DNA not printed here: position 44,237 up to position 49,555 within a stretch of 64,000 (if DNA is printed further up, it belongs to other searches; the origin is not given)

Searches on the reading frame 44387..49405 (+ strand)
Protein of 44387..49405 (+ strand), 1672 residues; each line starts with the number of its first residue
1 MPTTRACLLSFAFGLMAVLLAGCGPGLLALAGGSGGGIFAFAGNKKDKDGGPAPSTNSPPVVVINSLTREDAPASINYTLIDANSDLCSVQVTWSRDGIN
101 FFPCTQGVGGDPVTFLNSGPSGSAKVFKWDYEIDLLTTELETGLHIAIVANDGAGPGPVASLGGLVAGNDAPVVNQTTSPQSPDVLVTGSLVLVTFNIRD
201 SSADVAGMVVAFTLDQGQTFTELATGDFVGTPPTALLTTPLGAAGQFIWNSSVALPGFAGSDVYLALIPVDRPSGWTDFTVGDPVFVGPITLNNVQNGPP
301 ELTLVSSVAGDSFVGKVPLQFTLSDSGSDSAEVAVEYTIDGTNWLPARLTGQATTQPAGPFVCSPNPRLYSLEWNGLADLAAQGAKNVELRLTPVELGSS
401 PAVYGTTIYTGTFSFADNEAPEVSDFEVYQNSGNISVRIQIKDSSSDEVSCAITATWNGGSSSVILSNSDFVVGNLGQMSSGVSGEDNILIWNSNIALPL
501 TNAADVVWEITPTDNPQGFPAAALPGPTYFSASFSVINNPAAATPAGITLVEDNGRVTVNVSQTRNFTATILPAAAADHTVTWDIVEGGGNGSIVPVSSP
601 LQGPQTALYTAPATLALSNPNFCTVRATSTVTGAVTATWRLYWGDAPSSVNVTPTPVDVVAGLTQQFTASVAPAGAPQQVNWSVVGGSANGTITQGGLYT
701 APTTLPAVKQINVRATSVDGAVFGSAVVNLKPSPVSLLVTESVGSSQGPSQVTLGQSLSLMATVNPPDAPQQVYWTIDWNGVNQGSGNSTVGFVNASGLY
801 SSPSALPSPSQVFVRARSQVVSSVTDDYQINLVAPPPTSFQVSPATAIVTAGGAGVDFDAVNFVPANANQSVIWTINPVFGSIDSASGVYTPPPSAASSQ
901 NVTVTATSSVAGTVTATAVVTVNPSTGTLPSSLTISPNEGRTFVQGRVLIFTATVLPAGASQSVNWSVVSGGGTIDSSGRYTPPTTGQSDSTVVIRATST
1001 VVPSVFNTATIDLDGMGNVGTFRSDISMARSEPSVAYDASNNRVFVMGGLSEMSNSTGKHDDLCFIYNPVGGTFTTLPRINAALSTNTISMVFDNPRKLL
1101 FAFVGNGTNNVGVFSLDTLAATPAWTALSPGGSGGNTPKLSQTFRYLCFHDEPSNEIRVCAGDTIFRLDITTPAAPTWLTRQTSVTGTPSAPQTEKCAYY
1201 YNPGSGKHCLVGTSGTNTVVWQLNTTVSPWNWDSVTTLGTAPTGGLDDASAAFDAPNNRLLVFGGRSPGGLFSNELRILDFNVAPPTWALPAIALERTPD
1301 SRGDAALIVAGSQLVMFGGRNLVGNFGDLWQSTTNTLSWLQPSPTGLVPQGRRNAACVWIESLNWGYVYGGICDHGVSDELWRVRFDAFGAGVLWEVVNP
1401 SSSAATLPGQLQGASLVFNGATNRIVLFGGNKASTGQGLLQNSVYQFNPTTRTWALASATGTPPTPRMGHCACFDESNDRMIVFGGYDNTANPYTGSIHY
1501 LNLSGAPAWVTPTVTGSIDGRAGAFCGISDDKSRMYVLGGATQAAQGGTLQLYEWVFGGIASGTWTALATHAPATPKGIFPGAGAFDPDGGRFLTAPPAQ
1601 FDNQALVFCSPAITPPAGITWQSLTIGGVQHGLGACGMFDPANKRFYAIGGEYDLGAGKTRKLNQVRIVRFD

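Call 50: search_protein_families(library=pfam, proteins=[window:44387-49405:+], max_evalue=0.0001)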
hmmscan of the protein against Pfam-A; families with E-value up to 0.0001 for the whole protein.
window:44387-49405:+ (1672 aa): 10 families
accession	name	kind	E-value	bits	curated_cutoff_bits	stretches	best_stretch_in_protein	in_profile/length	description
PF24681.1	Kelch_KLHDC2_KLHL20_DRC7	-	6.4e-48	163.4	50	2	1220-1430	28-221/221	KLHDC2/KLHL20/DRC7 Kelch-repeats domain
PF24981.1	Beta-prop_ATRN-LZTR1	-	3.8e-28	99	50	1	1316-1543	3-222/289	Attractin/LZTR1 beta-propeller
PF13415.12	Kelch_3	-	3.8e-16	59.2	22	1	1423-1475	2-48/48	Galactose oxidase, central domain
PF13964.12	Kelch_6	-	1.4e-12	47.6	25.3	0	1423-1467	12-50/50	Kelch motif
PF13418.12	Kelch_4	-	9.6e-12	45.1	21.6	0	1413-1464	4-48/49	Galactose oxidase, central domain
PF13854.13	Kelch_HCF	-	6.4e-11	42.5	113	0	1456-1546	7-90/345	Host cell factor, Kelch-repeats domain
PF01344.31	Kelch_1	-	4.7e-10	39.2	20.1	0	1039-1078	9-43/46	Kelch motif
PF07646.21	Kelch_2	-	6.2e-09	35.8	21.3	0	1251-1281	5-36/48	Kelch motif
PF02368.24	Big_2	-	2.9e-07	30.8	22.8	0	649-701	4-56/79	Bacterial Ig-like domain (group 2)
PF24996.1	NANM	-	6.3e-06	25.7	45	0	1407-1489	49-127/350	N-acetylneuraminate epimerase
